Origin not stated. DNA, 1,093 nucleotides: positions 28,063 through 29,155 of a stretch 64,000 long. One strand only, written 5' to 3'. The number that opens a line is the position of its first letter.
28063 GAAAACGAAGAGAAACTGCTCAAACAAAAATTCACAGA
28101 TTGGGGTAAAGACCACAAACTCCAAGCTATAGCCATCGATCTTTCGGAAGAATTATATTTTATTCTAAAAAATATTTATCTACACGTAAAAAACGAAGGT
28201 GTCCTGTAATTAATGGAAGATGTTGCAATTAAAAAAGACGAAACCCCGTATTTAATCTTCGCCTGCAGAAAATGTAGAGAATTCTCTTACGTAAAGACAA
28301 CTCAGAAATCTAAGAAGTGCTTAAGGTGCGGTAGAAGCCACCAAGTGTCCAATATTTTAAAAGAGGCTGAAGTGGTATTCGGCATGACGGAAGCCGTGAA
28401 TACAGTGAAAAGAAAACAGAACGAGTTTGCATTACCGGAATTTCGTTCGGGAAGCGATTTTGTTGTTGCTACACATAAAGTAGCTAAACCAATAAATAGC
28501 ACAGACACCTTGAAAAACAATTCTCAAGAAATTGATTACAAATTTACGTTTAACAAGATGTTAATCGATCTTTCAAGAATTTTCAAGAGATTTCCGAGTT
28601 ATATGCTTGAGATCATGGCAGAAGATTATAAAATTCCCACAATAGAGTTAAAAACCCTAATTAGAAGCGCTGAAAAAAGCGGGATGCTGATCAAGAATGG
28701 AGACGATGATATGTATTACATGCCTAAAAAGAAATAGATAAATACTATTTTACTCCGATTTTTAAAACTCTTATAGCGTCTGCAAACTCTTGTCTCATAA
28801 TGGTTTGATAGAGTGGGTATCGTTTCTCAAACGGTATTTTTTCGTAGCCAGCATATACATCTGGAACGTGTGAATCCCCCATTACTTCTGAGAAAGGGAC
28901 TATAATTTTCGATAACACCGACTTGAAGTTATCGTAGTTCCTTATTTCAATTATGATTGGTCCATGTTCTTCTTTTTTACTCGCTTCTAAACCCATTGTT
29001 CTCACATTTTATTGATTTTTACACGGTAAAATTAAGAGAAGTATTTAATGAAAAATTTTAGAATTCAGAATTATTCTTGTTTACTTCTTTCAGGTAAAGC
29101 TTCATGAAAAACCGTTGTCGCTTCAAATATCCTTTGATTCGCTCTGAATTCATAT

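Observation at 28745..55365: Five-member family of 66-86-aa proteins with a shared motif, all on the minus strand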

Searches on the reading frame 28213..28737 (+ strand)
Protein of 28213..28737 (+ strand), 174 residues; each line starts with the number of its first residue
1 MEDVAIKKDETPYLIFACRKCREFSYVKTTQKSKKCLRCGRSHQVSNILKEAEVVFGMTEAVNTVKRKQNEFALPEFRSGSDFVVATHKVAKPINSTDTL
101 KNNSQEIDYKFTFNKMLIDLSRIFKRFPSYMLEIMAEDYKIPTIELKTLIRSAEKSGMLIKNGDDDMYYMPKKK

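Call 5: search_protein_families(library=pfam, proteins=[window:28213-28737:+], max_evalue=1)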
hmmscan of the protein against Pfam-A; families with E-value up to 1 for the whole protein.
window:28213-28737:+ (174 aa): 5 families
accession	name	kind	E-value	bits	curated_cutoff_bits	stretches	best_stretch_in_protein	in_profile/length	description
PF19134.6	DUF5817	-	1.1e-05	25.7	31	1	13-48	1-36/57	Domain of unknown function (DUF5817)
PF09082.15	DUF1922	-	2.7e-05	24.7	30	1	13-69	2-55/56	Domain of unknown function (DUF1922)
PF07562.20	NCD3G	-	0.027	14.8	38.9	1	15-42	26-51/54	Nine Cysteines Domain of family 3 GPCR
PF14319.11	Zn_Tnp_IS91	-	0.034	14.6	26.3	1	10-50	33-73/90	Transposase zinc-binding domain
PF19437.4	VCIP135_N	-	0.052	13.7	27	1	14-67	12-66/169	VCIP135 N-terminal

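Call 9: search_protein_families(library=ncbifam, proteins=[window:28213-28737:+], max_evalue=1)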
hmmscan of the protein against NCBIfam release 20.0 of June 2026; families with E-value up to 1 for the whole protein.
window:28213-28737:+ (174 aa): 1 family
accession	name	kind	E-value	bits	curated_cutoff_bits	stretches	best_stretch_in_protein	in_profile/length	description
TIGR01210.1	TIGR01210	equivalog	0.045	13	212.15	1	30-83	27-80/313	archaeosine biosynthesis radical SAM protein RaSEA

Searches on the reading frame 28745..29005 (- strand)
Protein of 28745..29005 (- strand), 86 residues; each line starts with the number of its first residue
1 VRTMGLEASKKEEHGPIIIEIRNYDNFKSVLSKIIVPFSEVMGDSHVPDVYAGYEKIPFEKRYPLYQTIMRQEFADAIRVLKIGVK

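Call 5: search_protein_families(library=pfam, proteins=[window:28745-29005:-], max_evalue=1)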
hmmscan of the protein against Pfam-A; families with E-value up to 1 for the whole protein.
window:28745-29005:- (86 aa): 0 families

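Call 9: search_protein_families(library=ncbifam, proteins=[window:28745-29005:-], max_evalue=1)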
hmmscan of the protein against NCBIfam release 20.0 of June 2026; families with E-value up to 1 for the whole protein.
window:28745-29005:- (86 aa): 0 families

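Call 11: find_homologous_proteins(query=A1, max_evalue=0.01)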
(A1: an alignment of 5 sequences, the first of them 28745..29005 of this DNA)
Query A1 (5 sequences) (86 aa, profile of the alignment): 273 proteins with E <= 0.01 among 374 candidates; the best 120 are listed.
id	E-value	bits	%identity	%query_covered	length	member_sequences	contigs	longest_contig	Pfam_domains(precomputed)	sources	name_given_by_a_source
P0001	4.6e-28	115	35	56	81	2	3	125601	-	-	-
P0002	4.0e-26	109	100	97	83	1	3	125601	-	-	-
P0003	5.3e-24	102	84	94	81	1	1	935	-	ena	-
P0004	6.8e-24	102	35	56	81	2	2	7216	-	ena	-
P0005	6.2e-23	99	74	98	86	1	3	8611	-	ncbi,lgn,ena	-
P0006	7.3e-23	98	77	92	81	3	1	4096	-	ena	-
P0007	8.0e-23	98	77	95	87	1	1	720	-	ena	-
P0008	8.3e-23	98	76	97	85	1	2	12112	-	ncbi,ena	-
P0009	1.1e-22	98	78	95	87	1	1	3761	-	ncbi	-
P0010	2.1e-22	97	76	91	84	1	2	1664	-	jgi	-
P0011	4.1e-22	96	77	94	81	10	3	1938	-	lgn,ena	-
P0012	4.4e-22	96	72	94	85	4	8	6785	-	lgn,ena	-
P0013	6.2e-22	95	76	100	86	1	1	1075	-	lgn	-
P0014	7.8e-22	95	75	94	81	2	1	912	-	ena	-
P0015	7.8e-22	95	74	95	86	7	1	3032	-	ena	-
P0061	3.1e-19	87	71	92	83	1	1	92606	-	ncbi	-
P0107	6.0e-18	83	62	88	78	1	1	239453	-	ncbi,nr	ncbi:MAG: hypothetical protein HWN80_04700 [Candidatus Lokiarchaeota archaeon]|nr:hypothetical prote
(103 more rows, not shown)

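Call 15: find_encoding_contigs(protein=P0107, flank=10000, max_places=2)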
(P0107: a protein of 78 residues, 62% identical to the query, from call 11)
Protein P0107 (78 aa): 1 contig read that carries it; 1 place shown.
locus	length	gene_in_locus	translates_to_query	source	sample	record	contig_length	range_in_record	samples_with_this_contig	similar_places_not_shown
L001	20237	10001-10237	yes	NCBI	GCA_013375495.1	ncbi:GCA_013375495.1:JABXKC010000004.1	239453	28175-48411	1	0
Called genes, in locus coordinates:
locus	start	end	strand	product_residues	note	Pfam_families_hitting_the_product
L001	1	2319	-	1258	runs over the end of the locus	-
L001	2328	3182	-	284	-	-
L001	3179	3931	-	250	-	-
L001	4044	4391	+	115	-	PF12650:DUF3784 (weak)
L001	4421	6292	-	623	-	PF14520:HHH_5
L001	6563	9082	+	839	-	PF00270:DEAD, PF04851:ResIII, PF00271:Helicase_C (weak), PF21280:Helicase_dom4_arc (faint)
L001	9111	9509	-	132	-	-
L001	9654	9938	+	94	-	-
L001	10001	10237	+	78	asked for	-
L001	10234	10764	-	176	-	PF09082:DUF1922 (weak), PF19134:DUF5817 (weak)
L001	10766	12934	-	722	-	PF04851:ResIII, PF00270:DEAD, PF21210:RNA_helicase_helical, PF00271:Helicase_C, PF22590:Cas3-like_C_2 (weak)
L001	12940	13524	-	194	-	-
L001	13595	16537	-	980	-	PF00432:Prenyltrans (weak)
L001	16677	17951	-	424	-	-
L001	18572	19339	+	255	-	-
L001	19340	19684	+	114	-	-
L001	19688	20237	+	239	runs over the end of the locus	PF00931:NB-ARC (weak)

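Call 16: find_encoding_contigs(protein=P0061, flank=10000, max_places=2)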
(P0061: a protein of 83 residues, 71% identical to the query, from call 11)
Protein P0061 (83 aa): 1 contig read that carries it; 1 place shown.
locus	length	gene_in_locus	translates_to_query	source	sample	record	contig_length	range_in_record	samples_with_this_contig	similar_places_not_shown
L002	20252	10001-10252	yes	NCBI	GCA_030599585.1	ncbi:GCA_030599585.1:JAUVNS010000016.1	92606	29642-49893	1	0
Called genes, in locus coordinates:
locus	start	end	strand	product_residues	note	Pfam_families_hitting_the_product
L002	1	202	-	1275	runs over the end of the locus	-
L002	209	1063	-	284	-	-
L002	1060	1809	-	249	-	-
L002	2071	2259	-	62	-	-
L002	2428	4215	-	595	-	PF14520:HHH_5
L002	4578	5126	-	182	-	-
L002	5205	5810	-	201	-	-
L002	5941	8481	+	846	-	PF00270:DEAD, PF04851:ResIII, PF00271:Helicase_C (weak), PF21280:Helicase_dom4_arc (weak)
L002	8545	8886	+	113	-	-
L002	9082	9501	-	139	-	PF19036:Fuz_longin_1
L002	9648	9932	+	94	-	-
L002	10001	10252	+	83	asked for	-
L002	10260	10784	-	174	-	PF09082:DUF1922 (weak), PF19134:DUF5817 (weak)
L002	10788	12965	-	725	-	PF04851:ResIII, PF00270:DEAD, PF21210:RNA_helicase_helical, PF22590:Cas3-like_C_2 (faint), PF00271:Helicase_C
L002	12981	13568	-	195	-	-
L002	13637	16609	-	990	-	-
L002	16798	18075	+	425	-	PF13414:TPR_11 (faint), PF21033:RMD1-3 (faint), PF13174:TPR_6 (faint), PF13176:TPR_7 (faint), PF13181:TPR_8 (faint), PF13424:TPR_12, PF00515:TPR_1 (weak), PF07719:TPR_2 (weak), +5 more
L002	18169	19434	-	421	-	-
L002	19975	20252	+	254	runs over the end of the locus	-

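Call 17: search_protein_representatives(alignment_id=A1)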
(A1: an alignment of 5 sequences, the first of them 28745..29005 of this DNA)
Query: 5 sequences, 77 profile positions. Proteins with E-value up to 0.001 (for the whole library): 220; up to 1e-10: 74; up to 1e-30: 0. The best 150 are listed.
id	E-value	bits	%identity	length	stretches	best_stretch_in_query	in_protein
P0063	1.1e-19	86.5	-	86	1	9-74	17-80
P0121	5.5e-18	81.0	-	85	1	1-73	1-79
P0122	1.3e-17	79.8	-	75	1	3-74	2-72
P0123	4.9e-16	74.8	-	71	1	16-73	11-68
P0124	8.4e-16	74.0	-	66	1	1-67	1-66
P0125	1.3e-15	73.4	-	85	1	14-73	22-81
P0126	1.4e-15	73.3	-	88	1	14-74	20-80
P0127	3.5e-15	72.0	-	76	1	4-71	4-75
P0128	5.2e-15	71.5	-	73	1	1-73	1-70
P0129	6.8e-15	71.1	-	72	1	17-66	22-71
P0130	1.4e-14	70.2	-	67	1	9-67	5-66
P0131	1.6e-14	69.9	-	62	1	17-72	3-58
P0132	2.5e-14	69.3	-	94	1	17-70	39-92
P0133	3.2e-14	69.0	-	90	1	14-74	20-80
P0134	3.2e-14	69.0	-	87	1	19-73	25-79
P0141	1.3e-13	67.0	-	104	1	8-67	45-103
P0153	6.7e-13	64.7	-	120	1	9-65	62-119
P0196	1.3e-10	57.4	-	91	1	23-67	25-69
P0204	3.0e-10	56.2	-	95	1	6-72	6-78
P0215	9.6e-10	54.6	-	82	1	24-76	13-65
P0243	8.1e-09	51.6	-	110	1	9-72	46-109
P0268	5.6e-08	49.0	-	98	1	36-76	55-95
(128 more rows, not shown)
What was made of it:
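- Distribution: 273 hits (call 11) and 220 clusters at 50% identity, the 150 listed being 42-120 aa (call 17).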

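Call 21: search_solved_structures(query=A2, max_evalue=10)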
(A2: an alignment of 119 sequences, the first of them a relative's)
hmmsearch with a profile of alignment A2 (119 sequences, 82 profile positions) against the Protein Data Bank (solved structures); distinct sequences matched with E-value up to 10: 0.
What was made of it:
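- On Any protein of known structure: hmmsearch of the profile against PDB sequences gave 0 hits at E<=10 (call 21).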

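Call 22: search_protein_families(library=padloc, proteins=[window:28745-29005:-], max_evalue=1)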
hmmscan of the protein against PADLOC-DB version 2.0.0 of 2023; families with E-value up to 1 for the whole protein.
window:28745-29005:- (86 aa): 0 families

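Call 25: predict_structure(alignment_id=A2)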
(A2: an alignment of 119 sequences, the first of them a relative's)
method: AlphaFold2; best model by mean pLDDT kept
length: 83 residues; sequences in the alignment: 119
mean_pLDDT: 73.6   pTM: 0.37
mean pLDDT of the five models: 73.6, 73.4, 71.7, 69.8, 69.2
residues with pLDDT >= 90: 22; 70-90: 24; 50-70: 29; < 50: 8
segments of 3 or more residues with pLDDT < 50: 1-8
pLDDT, mean of each block of 10 residues (from residue 1): 43 66 73 70 63 86 96 94 65
secondary structure, 60 per line:
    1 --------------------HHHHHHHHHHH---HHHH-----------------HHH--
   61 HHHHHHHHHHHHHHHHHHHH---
elements in order: H21-31 H35-38 H61-80

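Call 51: fold_search(model_id=the predicted structure, library=pdb)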
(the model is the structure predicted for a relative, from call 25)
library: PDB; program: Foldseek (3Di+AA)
matches with E <= 10: 2; with E <= 0.001: 0
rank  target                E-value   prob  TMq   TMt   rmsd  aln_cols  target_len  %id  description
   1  6swa_C                3.2e+00  0.04  0.23  0.06  22.0        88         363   16  Mus musculus brain neocortex ribosome 60S bound to Ebp1 (released 2020-09-30)
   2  7v2d_a                4.7e+00  0.02  0.20  0.13  17.0        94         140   17  Deactive state complex I from Q10 dataset (released 2022-03-02)

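Call 56: list_cluster_members(proteins=[P0122, P0129, P0132, P0141, P0153, P0196, P0204, P0215, P0243, P0268])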
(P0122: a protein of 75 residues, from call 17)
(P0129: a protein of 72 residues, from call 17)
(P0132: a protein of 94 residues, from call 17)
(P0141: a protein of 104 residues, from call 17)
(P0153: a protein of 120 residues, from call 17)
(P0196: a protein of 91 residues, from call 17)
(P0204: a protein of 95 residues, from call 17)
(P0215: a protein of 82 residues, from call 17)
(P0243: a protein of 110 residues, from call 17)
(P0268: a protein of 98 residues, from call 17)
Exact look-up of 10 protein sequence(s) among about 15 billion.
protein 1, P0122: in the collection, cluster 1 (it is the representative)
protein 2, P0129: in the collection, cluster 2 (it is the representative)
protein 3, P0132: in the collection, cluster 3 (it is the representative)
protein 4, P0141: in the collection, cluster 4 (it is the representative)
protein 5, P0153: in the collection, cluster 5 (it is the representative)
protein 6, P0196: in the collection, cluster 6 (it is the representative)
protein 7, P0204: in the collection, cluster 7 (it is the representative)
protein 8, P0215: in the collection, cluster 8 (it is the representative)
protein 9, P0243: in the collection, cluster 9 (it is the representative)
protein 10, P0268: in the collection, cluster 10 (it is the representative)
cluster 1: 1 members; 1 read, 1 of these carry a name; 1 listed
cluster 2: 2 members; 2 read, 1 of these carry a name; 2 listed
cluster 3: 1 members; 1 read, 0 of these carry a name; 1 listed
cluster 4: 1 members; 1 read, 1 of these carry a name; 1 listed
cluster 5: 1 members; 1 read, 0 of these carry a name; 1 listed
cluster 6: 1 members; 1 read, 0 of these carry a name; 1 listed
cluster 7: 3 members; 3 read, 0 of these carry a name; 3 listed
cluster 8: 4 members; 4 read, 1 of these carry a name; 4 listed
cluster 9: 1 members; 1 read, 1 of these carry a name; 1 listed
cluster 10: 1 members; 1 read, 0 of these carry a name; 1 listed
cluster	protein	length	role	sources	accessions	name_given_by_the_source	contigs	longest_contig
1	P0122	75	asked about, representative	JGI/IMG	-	hypothetical protein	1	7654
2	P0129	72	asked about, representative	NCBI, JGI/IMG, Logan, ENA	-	-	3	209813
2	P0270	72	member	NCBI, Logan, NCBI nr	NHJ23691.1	MAG: hypothetical protein EAX89_03900 [Candidatus Lokiarchaeota archaeon] | hypothetical protein [Candidatus Lokiarchaeota archaeon]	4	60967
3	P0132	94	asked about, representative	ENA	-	-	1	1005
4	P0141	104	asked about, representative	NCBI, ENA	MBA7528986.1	hypothetical protein ES705_21178 [subsurface metagenome]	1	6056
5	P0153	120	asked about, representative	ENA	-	-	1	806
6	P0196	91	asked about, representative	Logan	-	-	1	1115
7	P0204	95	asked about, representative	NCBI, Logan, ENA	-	-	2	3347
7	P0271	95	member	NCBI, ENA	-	-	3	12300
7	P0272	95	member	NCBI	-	-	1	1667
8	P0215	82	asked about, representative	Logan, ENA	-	-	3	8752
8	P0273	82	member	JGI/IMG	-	hypothetical protein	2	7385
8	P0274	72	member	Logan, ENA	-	-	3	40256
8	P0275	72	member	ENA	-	-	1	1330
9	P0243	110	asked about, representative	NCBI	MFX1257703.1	MAG: hypothetical protein ACFFAN_07590 [Promethearchaeota archaeon]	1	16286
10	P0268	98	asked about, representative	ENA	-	-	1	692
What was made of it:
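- Every named member is from Lokiarchaeota/Promethearchaeota (calls 11, 56).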

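Call 60: search_protein_families(library=pfam, alignment_id=A3, max_evalue=1)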
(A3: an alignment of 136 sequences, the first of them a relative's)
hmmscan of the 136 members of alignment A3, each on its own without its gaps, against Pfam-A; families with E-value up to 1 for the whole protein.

A. member 1, P0002 (83 aa): 0 families

B. families by the number of members that match (of 136 scanned): 29 families (the first 25 are shown)
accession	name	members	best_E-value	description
PF19090.5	DUF5778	2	0.075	Family of unknown function (DUF5778)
PF09562.16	RE_LlaMI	1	0.00099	LlaMI restriction endonuclease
PF01023.25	S_100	1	0.0012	S-100/ICaBP type calcium binding domain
PF12114.14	Period_C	1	0.01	Period circadian-like, C-terminal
PF02847.23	MA3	1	0.014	MA3 domain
PF24955.1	DrmE_N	1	0.018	DrmE-like N-terminal domain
PF16699.10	CSTF1_dimer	1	0.021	Cleavage stimulation factor subunit 1, dimerisation domain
PF21350.2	Cas6_I-A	1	0.023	CRISPR-associated protein Cas6, N-terminal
PF03112.19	DUF244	1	0.025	Uncharacterized protein family (ORF7) DUF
PF01383.26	CpcD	1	0.026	CpcD/allophycocyanin linker domain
PF04272.19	Phospholamban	1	0.028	Phospholamban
PF14523.12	Syntaxin_2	1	0.035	Syntaxin-like protein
PF13958.12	ToxN_toxin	1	0.036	Toxin ToxN, type III toxin-antitoxin system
PF18899.5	DUF5655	1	0.037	Domain of unknown function (DUF5655)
PF21465.2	Cwp6_N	1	0.04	Putative N-acetylmuramoyl-L-alanine amidase cwp6, N-terminal domain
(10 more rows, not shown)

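Call 61: search_protein_families(library=phrogs, proteins=[window:28745-29005:-], max_evalue=0.1)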
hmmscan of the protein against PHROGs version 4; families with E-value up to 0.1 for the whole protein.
window:28745-29005:- (86 aa): 1 family
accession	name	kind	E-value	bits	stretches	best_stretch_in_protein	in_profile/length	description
phrog_28936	-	unknown function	0.032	14.8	1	9-66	148-203/218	-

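Call 73: search_protein_families(library=pfam, proteins=[L002:9082-9501:-, L001:9111-9509:-], max_evalue=0.1)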
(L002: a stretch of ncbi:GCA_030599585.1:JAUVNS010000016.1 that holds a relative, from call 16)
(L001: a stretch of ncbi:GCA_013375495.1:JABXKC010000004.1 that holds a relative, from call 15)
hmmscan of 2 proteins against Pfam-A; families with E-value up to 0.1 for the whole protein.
L002:9082-9501:- (139 aa): 3 families
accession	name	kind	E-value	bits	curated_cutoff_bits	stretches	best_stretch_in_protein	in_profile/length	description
PF19036.6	Fuz_longin_1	-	6e-08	33.4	26.1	1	8-90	3-85/125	First Longin domain of FUZ, MON1 and HPS1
PF13774.12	Longin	-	0.00075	19.8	26.2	1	52-112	16-75/84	Regulated-SNARE-like domain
PF05735.19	TSP_C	-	0.04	14.1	25.6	1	12-85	9-79/198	Thrombospondin C-terminal region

L001:9111-9509:- (132 aa): 1 family
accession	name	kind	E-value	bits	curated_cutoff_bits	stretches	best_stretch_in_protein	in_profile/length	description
PF19036.6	Fuz_longin_1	-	0.0014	19.2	26.1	1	8-83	3-78/125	First Longin domain of FUZ, MON1 and HPS1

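Call 97: find_related_loci(query=A2, collection=viral_contigs, flank=3000)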
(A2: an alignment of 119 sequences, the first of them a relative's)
Query A2 (83 aa) in viral_contigs; peptide patterns used: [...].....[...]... (x = any residue, [..] = any of these).
11 stretches matched a pattern, but none encodes a relative of the query by tblastn (E <= 1e-3).
